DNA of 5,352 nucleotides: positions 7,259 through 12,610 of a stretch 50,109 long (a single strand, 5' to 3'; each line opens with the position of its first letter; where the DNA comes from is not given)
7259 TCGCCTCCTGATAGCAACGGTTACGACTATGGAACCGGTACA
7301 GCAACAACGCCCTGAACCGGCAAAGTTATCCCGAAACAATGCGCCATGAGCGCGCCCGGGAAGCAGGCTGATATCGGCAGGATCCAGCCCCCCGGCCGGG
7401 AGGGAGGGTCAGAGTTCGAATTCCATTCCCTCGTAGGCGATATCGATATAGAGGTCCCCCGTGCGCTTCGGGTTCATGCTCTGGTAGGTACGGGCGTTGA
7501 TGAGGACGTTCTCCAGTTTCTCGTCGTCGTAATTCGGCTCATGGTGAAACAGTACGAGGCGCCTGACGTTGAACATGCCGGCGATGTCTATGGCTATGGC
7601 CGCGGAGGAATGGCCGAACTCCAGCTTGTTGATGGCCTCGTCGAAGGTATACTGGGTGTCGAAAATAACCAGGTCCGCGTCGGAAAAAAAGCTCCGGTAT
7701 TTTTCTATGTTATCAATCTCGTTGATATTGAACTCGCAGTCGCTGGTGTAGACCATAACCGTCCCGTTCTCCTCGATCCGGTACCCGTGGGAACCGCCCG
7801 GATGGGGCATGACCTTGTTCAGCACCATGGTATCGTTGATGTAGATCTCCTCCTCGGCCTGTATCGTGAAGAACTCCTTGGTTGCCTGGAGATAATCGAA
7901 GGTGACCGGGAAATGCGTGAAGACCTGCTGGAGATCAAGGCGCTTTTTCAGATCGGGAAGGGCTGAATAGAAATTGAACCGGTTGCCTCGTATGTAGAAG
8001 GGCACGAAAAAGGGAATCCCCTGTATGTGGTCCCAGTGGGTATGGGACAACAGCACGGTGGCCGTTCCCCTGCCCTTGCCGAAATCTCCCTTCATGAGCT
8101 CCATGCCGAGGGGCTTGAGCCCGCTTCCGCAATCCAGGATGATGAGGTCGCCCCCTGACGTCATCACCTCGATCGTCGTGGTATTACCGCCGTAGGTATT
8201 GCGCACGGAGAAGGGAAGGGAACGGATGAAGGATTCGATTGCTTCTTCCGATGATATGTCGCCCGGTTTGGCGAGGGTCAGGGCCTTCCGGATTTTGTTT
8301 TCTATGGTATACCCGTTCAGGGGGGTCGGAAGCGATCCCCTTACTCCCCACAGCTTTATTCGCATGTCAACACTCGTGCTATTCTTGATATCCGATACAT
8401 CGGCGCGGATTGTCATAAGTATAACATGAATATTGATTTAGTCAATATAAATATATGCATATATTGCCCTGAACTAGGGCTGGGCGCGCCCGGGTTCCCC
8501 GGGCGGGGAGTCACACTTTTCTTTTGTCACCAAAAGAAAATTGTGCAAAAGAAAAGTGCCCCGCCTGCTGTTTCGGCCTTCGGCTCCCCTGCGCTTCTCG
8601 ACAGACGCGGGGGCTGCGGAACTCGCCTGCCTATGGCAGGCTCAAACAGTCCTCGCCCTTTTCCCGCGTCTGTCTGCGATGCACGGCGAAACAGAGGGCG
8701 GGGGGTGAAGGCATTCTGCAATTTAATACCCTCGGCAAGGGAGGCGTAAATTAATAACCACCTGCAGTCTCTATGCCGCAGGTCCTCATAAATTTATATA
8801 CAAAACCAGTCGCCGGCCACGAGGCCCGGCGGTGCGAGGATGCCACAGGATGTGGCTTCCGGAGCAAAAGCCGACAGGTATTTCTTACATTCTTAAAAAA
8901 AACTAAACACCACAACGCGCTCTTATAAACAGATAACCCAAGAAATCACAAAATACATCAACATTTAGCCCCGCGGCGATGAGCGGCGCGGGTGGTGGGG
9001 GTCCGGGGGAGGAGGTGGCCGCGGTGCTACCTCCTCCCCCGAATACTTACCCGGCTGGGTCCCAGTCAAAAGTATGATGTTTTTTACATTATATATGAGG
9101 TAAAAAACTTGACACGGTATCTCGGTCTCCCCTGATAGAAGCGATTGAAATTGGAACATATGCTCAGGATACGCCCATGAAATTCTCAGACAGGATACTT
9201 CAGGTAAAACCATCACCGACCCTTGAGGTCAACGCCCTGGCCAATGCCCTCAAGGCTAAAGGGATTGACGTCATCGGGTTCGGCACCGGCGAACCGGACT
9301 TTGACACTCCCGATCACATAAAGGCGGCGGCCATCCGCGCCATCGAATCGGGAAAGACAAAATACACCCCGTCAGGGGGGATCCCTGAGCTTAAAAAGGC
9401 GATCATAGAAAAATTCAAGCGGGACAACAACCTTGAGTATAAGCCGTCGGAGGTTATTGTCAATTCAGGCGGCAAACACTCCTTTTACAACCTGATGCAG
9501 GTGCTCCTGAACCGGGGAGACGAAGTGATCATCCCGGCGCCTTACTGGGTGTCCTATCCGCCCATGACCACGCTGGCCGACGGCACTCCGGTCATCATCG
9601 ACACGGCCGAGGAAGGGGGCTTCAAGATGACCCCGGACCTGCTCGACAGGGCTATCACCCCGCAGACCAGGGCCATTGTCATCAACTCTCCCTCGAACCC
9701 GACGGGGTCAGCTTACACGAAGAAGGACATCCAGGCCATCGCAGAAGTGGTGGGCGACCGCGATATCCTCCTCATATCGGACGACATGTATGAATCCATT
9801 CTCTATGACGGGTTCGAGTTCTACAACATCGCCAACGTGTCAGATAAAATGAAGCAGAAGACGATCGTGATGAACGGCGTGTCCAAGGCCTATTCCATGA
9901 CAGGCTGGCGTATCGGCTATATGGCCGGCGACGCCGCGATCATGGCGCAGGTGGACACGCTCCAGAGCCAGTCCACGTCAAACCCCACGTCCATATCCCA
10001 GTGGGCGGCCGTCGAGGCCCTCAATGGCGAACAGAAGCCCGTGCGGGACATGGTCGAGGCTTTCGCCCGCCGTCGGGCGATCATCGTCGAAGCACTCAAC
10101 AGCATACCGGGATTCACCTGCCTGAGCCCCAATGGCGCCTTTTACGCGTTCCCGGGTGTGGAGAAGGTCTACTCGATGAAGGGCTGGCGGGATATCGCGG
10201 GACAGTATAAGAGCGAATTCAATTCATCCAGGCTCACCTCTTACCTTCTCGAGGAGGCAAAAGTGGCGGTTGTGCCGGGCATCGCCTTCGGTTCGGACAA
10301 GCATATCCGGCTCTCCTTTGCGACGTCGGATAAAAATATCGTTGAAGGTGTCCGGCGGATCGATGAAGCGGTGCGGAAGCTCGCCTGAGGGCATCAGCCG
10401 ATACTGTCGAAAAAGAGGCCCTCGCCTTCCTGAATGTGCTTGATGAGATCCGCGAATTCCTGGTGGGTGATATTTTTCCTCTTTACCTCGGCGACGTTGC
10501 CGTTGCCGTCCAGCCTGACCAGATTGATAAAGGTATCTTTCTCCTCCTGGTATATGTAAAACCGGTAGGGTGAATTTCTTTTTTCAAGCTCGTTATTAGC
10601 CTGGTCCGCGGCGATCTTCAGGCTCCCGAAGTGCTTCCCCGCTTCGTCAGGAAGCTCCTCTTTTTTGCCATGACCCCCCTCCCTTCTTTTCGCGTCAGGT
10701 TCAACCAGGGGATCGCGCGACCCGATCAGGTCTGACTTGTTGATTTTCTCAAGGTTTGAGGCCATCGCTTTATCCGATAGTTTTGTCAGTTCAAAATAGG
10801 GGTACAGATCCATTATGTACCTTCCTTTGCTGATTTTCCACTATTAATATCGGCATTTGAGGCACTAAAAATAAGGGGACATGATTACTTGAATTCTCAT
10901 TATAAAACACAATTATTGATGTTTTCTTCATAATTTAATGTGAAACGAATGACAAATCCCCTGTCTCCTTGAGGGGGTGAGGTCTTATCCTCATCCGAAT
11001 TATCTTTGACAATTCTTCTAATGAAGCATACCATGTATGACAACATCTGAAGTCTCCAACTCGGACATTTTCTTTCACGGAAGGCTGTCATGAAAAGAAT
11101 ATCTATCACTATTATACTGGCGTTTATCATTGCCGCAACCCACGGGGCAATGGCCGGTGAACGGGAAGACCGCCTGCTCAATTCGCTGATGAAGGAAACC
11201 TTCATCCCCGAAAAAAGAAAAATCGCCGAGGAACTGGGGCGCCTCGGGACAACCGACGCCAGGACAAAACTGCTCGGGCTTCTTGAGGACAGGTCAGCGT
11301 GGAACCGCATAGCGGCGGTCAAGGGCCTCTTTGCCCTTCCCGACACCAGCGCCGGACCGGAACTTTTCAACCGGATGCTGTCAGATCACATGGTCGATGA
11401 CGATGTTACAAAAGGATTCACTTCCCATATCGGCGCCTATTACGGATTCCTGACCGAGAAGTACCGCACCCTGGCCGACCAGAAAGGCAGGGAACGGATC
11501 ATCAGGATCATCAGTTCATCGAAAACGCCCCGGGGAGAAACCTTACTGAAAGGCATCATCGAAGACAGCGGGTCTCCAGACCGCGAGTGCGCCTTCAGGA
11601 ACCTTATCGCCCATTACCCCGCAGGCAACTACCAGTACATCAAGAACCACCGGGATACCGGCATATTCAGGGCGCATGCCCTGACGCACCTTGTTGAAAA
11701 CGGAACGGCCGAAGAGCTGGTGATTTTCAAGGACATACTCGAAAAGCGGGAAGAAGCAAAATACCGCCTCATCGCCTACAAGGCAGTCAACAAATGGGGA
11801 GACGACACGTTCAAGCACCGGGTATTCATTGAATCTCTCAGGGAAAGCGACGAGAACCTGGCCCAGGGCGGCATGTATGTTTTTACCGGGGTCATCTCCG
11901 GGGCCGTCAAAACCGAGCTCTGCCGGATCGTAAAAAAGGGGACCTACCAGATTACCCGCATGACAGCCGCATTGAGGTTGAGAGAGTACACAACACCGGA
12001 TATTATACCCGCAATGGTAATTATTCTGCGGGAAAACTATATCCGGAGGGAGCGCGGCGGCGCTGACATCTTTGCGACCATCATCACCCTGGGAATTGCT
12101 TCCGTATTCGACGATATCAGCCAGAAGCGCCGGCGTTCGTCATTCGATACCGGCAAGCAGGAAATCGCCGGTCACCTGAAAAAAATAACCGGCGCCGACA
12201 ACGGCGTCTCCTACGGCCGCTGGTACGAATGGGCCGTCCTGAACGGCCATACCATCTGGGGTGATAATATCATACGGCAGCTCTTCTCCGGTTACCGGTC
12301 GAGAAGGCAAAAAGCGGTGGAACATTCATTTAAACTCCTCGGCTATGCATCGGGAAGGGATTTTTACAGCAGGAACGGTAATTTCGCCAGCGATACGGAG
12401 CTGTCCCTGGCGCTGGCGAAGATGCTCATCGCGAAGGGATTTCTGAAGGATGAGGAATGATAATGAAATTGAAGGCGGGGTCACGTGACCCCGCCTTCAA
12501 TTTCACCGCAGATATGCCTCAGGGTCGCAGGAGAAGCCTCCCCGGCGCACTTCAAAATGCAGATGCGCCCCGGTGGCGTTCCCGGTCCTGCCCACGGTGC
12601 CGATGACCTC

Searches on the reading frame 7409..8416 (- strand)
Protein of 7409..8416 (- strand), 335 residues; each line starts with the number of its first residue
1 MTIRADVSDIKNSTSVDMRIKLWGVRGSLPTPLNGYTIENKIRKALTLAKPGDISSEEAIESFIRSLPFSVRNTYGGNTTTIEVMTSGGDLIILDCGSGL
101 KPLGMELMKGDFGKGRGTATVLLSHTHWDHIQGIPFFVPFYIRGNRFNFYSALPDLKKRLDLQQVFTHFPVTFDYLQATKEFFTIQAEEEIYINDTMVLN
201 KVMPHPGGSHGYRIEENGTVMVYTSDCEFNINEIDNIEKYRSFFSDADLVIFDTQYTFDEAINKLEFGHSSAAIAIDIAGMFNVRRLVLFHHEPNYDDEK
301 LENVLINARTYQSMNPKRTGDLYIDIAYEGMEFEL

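Call 44: search_protein_families(library=pfam, proteins=[window:7409-8416:-], max_evalue=0.00001)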
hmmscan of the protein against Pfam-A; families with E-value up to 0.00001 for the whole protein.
window:7409-8416:- (335 aa): 1 family
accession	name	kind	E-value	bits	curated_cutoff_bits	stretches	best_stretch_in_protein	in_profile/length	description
PF12706.13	Lactamase_B_2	-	1.2e-14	54.8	27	1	93-292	4-200/200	Beta-lactamase superfamily domain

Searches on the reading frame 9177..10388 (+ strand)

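Call 44: search_protein_families(library=pfam, proteins=[window:9177-10388:+], max_evalue=0.00001)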
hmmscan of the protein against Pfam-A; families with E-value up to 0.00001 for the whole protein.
window:9177-10388:+ (403 aa): 2 families
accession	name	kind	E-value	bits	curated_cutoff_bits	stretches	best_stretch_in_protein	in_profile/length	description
PF00155.27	Aminotran_1_2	-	1.8e-79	268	19.7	1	31-395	2-361/361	Aminotransferase class I and II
PF01041.23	DegT_DnrJ_EryC1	-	2.4e-07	30.7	19.8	1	94-202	44-145/360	DegT/DnrJ/EryC1/StrS aminotransferase family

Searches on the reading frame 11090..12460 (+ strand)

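Call 44: search_protein_families(library=pfam, proteins=[window:11090-12460:+], max_evalue=0.00001)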
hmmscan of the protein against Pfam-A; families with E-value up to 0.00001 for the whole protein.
window:11090-12460:+ (456 aa): 1 family
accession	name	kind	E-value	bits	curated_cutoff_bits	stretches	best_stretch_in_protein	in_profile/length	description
PF13646.12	HEAT_2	-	1.3e-08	35.4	27.7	0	27-100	2-75/88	HEAT repeats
